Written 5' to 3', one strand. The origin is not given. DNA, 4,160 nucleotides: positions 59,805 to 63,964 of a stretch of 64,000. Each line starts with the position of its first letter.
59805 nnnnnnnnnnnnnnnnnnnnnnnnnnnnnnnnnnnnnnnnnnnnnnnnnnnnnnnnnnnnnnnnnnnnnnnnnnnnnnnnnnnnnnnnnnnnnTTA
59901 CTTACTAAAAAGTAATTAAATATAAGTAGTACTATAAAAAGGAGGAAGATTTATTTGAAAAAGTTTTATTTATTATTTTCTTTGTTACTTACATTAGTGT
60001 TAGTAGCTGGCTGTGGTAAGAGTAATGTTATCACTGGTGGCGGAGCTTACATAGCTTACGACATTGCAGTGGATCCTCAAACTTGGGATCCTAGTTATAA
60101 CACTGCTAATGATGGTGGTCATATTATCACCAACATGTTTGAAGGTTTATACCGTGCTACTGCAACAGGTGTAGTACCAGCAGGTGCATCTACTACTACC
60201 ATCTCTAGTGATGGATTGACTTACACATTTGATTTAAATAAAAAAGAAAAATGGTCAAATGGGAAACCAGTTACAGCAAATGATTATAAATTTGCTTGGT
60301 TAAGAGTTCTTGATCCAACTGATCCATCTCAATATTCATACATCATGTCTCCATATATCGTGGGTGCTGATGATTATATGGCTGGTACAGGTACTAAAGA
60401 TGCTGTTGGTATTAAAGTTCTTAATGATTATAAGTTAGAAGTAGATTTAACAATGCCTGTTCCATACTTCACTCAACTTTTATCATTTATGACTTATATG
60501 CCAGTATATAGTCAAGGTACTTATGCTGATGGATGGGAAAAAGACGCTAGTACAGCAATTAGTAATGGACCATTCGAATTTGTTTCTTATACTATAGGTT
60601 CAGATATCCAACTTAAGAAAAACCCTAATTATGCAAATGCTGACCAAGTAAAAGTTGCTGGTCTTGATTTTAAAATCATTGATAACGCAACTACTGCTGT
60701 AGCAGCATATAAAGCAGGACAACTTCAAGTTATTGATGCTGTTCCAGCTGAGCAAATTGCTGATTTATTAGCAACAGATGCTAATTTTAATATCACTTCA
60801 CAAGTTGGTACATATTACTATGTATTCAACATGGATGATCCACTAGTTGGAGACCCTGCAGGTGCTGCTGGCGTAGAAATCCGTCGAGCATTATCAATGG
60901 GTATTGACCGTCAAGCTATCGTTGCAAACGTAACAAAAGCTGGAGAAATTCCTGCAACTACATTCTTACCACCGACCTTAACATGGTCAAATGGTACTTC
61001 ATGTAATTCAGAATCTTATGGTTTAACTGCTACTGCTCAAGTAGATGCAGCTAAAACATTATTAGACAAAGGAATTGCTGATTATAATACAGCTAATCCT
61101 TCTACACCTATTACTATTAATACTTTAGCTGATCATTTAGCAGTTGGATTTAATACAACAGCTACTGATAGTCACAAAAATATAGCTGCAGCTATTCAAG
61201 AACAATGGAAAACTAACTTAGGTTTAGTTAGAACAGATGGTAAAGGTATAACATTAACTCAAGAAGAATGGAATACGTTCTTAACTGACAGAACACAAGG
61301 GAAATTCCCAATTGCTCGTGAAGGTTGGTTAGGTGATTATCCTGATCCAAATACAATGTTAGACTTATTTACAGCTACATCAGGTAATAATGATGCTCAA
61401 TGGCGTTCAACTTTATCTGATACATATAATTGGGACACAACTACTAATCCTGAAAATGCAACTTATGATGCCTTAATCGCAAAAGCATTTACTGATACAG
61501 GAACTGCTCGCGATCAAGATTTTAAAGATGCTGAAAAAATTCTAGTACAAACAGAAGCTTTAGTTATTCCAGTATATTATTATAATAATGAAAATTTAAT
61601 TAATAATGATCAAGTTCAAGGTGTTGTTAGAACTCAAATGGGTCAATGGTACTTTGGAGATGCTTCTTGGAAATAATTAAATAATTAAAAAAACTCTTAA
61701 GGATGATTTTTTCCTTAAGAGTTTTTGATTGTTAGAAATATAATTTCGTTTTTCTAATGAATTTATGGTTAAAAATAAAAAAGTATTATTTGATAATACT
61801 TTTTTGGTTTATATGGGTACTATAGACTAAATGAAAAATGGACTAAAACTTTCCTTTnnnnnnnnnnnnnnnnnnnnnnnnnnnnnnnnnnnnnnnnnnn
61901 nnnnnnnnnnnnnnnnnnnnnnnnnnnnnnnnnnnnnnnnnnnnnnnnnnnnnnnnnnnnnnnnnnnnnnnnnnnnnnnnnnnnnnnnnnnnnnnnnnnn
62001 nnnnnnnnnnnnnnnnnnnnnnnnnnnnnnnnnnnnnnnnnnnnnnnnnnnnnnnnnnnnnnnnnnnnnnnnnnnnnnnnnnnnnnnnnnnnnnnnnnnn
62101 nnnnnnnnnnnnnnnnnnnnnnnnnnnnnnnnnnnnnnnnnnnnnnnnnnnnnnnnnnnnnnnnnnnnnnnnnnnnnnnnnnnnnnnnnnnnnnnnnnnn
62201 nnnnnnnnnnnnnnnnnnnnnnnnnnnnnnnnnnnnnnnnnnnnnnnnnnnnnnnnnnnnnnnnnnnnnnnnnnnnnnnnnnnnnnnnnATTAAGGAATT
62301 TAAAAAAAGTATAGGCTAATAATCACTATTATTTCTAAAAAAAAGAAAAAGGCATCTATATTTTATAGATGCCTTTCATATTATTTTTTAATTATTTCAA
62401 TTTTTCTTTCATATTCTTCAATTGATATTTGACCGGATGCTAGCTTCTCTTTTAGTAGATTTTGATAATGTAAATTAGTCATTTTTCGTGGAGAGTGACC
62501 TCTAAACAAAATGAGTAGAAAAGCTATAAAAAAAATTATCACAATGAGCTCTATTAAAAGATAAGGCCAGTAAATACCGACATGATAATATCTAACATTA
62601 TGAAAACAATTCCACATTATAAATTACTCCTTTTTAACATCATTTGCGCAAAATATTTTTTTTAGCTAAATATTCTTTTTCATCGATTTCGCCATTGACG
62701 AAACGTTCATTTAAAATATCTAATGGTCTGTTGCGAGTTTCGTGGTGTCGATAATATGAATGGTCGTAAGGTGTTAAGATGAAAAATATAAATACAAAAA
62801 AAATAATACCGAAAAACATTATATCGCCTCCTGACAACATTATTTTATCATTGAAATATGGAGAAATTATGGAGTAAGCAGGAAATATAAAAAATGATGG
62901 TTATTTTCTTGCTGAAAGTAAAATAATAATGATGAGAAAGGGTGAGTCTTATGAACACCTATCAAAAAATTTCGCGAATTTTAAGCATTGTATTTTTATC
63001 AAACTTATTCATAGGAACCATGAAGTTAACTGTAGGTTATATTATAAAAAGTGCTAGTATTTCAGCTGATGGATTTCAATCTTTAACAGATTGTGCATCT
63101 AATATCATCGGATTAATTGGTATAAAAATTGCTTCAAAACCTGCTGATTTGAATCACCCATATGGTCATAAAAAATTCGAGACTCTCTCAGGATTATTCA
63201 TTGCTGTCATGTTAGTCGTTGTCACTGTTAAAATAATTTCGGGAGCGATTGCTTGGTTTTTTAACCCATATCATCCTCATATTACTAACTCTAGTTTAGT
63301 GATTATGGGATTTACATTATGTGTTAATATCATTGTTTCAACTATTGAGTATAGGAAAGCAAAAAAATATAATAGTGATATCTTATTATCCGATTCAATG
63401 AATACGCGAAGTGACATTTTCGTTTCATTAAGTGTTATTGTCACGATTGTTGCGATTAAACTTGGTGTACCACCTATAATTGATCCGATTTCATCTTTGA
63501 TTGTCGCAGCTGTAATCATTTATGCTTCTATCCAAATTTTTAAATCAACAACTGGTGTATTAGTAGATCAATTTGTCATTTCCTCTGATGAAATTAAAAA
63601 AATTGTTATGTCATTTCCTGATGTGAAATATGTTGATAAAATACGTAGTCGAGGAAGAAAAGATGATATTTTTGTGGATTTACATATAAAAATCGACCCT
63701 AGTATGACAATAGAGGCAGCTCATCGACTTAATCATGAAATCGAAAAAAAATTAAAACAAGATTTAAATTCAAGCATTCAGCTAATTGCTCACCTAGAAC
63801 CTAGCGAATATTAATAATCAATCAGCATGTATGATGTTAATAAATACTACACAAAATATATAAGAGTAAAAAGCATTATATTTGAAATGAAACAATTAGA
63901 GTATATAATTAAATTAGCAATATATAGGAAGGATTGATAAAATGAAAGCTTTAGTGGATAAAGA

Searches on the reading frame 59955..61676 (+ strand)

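Call 27: search_protein_families(library=pfam, proteins=[window:59955-61676:+], max_evalue=1e-8)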
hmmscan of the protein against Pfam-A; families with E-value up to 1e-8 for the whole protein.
window:59955-61676:+ (573 aa): 1 family
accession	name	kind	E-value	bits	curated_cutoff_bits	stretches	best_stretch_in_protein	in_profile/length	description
PF00496.27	SBP_bac_5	-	2.1e-73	248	32.4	1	73-479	2-367/368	Bacterial extracellular solute-binding proteins, family 5 Middle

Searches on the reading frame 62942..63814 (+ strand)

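Call 27: search_protein_families(library=pfam, proteins=[window:62942-63814:+], max_evalue=1e-8)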
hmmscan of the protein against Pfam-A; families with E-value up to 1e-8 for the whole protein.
window:62942-63814:+ (290 aa): 2 families
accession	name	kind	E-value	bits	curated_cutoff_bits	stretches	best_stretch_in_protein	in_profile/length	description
PF01545.26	Cation_efflux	-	1.2e-42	146.4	26.6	1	16-207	3-197/198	Cation efflux family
PF16916.11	ZT_dimer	-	3.4e-17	62.7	26.7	1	216-287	7-77/78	Dimerisation domain of Zinc Transporter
